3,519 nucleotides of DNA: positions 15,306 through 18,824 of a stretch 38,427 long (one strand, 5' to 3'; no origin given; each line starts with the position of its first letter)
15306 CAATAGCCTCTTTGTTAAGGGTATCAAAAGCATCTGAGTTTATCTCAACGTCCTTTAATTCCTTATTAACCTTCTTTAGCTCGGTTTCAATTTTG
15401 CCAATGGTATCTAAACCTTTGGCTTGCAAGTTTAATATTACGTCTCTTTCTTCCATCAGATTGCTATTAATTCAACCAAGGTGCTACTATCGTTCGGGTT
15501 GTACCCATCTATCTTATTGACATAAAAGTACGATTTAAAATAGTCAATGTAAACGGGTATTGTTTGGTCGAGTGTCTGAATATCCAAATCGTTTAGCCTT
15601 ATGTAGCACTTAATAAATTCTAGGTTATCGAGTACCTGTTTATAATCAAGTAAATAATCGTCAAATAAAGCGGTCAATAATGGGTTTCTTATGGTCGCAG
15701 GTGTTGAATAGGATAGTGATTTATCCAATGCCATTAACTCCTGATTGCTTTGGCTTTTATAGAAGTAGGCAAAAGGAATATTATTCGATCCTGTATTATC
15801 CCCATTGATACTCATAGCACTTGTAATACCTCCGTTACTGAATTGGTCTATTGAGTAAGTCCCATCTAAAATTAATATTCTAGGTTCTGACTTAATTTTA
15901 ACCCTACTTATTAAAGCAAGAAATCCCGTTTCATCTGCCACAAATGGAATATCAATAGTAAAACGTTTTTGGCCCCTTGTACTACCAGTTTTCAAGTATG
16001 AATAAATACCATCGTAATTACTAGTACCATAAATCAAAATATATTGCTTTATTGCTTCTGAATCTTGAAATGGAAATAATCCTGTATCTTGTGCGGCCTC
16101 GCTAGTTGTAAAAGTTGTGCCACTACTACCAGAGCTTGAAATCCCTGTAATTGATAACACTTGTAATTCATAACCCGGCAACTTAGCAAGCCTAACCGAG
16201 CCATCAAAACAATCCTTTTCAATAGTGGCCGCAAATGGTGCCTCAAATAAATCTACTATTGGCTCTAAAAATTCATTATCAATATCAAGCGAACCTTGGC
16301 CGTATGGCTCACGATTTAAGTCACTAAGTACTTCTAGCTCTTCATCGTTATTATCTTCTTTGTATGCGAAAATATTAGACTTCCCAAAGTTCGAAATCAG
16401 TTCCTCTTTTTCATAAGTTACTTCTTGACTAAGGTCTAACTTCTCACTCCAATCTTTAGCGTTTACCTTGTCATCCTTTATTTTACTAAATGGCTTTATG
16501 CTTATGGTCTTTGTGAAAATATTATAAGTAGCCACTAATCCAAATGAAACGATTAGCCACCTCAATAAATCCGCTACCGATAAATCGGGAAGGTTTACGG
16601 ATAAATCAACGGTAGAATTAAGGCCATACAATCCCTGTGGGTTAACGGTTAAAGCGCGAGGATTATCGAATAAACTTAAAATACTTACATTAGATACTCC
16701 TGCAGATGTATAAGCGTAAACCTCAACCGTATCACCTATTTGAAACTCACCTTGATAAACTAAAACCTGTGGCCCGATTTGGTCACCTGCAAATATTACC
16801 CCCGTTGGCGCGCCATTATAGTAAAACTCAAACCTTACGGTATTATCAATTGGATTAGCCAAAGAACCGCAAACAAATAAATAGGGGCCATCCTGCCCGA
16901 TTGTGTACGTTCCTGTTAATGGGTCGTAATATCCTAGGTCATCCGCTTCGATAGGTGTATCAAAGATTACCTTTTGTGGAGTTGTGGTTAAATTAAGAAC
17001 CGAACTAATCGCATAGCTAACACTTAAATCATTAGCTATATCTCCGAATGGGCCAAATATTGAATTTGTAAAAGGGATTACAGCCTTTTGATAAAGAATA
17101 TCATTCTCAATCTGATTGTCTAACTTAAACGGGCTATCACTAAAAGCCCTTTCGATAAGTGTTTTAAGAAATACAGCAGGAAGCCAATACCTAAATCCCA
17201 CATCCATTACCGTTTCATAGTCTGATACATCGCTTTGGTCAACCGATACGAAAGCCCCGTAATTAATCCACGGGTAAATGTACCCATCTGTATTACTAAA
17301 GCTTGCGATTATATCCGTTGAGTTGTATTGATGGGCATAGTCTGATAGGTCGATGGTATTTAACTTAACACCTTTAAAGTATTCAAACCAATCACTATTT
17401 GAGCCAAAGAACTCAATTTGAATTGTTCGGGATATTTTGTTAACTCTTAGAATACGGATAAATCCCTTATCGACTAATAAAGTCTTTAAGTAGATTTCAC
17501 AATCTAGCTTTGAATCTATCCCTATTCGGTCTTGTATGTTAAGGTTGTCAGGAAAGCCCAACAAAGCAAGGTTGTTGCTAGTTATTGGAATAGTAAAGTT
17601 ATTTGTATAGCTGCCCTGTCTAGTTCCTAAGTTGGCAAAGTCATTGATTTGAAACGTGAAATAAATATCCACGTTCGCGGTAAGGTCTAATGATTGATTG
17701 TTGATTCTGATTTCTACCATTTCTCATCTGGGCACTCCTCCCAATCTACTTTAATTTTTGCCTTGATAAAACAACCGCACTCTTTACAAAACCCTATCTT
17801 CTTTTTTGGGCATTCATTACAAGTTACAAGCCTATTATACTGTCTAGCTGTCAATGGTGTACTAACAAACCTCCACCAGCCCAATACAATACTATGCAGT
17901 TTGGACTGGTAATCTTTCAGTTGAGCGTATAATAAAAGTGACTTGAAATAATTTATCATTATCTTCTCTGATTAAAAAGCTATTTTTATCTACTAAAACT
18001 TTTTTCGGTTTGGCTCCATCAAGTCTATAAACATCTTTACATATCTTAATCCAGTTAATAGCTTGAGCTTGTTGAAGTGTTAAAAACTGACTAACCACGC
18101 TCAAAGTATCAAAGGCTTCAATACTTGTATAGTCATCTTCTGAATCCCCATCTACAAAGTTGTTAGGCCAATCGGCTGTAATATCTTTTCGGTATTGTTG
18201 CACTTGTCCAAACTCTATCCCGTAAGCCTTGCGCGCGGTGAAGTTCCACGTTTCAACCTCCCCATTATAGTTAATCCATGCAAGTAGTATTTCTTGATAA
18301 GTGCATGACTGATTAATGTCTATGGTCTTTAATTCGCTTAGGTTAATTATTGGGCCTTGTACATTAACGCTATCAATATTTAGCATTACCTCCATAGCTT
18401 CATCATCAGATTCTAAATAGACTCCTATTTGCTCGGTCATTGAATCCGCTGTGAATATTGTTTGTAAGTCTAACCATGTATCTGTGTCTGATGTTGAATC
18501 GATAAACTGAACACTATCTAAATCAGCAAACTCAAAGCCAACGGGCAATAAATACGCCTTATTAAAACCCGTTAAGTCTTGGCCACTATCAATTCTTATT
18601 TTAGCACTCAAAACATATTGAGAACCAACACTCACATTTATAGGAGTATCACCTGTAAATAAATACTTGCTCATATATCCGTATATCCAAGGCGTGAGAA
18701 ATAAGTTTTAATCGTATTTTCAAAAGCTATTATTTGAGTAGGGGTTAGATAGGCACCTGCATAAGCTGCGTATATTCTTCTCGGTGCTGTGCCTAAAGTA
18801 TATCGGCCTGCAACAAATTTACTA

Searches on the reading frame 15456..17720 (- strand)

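Call 26: search_protein_families(library=phrogs, proteins=[window:15456-17720:-], max_evalue=0.001)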
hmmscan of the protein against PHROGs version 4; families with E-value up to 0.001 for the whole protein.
window:15456-17720:- (754 aa): 1 family
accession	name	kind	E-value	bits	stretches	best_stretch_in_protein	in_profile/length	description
phrog_19401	-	head and packaging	7.2e-07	28.8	1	15-117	20-120/827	virion structural protein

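Call 99: search_protein_families(library=ncbifam, proteins=[window:15456-17720:-], max_evalue=0.01)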
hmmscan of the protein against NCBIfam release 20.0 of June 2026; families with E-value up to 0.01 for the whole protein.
window:15456-17720:- (754 aa): 0 families

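Call 100: search_protein_families(library=pfam, proteins=[window:15456-17720:-], max_evalue=0.01)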
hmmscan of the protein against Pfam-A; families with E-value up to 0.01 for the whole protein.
window:15456-17720:- (754 aa): 0 families

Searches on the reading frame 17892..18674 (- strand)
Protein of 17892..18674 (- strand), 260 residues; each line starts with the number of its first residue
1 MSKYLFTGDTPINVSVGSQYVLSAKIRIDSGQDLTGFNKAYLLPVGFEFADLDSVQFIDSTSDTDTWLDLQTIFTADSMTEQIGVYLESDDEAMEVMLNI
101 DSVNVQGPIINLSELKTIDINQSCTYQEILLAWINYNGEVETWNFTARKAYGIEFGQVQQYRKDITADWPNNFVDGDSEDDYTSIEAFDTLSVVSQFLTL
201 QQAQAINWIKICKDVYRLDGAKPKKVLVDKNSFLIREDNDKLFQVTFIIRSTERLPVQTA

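Call 6: search_protein_families(library=phrogs, proteins=[window:17892-18674:-], max_evalue=0.01)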
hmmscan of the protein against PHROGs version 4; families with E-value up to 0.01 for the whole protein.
window:17892-18674:- (260 aa): 0 families

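Call 7: search_protein_families(library=pfam, proteins=[window:17892-18674:-], max_evalue=0.01)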
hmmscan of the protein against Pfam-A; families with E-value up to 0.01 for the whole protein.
window:17892-18674:- (260 aa): 2 families
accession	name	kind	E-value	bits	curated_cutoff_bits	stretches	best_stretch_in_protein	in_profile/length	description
PF16431.10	DUF5028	-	0.0038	17.9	29.9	0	134-252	37-139/166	Domain of unknown function (DUF5028)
PF02018.23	CBM_4_9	-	0.0043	17.9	25.9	0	9-90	54-133/136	Carbohydrate binding domain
